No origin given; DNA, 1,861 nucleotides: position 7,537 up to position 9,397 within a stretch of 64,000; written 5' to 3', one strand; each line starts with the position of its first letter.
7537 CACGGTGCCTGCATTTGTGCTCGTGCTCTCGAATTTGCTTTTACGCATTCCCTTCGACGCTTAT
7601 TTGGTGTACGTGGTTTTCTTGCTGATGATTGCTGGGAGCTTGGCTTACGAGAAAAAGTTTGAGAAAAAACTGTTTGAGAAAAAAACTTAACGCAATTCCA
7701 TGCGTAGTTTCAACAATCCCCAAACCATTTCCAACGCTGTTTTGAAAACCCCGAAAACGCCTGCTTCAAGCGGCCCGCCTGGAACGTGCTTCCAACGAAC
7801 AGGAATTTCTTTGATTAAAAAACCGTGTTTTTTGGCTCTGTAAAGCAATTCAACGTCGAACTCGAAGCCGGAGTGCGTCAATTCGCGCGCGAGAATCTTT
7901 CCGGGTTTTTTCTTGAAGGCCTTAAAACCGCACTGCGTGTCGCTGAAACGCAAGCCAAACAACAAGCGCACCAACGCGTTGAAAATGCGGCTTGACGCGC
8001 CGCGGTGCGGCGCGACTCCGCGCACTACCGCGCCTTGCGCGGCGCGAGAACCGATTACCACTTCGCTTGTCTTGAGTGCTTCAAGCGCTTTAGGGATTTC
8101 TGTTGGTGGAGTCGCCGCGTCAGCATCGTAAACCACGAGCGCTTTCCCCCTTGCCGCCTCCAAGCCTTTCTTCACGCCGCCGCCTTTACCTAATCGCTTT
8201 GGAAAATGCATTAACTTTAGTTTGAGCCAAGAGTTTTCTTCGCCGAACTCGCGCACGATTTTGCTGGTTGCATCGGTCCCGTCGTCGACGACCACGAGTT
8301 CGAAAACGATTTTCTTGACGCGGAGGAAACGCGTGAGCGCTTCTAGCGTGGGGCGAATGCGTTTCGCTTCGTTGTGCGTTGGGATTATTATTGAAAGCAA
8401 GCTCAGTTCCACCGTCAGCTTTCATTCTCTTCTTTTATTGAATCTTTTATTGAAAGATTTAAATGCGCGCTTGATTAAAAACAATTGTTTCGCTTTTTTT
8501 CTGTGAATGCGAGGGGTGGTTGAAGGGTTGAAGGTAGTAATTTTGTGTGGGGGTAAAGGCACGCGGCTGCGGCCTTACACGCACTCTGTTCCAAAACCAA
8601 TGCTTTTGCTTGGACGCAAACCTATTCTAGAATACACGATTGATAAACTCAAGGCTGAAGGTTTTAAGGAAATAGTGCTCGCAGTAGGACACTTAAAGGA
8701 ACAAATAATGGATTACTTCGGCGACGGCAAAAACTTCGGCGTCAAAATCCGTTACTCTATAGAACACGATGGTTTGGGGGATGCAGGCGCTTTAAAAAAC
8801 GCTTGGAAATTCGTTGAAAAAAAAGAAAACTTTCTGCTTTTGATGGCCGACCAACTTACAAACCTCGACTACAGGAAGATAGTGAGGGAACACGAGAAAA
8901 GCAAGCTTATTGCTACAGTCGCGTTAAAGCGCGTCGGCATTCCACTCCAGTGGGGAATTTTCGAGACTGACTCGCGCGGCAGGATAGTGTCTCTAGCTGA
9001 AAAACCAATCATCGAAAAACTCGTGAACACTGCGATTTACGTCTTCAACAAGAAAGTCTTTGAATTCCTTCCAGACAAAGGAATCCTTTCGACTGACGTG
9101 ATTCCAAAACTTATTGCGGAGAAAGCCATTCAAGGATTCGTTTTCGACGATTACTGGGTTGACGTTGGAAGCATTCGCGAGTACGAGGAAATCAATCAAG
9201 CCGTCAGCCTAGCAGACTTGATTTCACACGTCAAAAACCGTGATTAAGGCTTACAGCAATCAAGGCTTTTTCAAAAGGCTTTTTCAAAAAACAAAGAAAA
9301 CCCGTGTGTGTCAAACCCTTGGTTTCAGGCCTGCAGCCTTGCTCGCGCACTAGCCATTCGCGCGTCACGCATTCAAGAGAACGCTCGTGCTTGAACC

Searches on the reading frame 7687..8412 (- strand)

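Call 63: search_protein_families(library=pfam, proteins=[window:7687-8412:-])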
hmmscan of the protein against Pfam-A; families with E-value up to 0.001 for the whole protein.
window:7687-8412:- (241 aa): 2 families
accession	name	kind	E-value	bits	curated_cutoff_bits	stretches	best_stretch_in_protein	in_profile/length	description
PF00535.33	Glycos_transf_2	-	4.5e-27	95.5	23.3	1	7-169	1-162/168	Glycosyl transferase family 2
PF13641.12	Glyco_tranf_2_3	-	8.4e-12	46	27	1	6-159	3-147/230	Glycosyltransferase like family 2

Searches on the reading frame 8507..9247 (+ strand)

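Call 63: search_protein_families(library=pfam, proteins=[window:8507-9247:+])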
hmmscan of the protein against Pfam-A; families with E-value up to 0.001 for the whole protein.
window:8507-9247:+ (246 aa): 2 families
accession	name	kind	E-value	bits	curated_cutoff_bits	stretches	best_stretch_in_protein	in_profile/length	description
PF00483.29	NTP_transferase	-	2.7e-48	165.1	21.2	1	9-233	1-242/245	Nucleotidyl transferase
PF12804.13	NTP_transf_3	-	1.9e-13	51.4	27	1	10-166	1-147/160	MobA-like NTP transferase domain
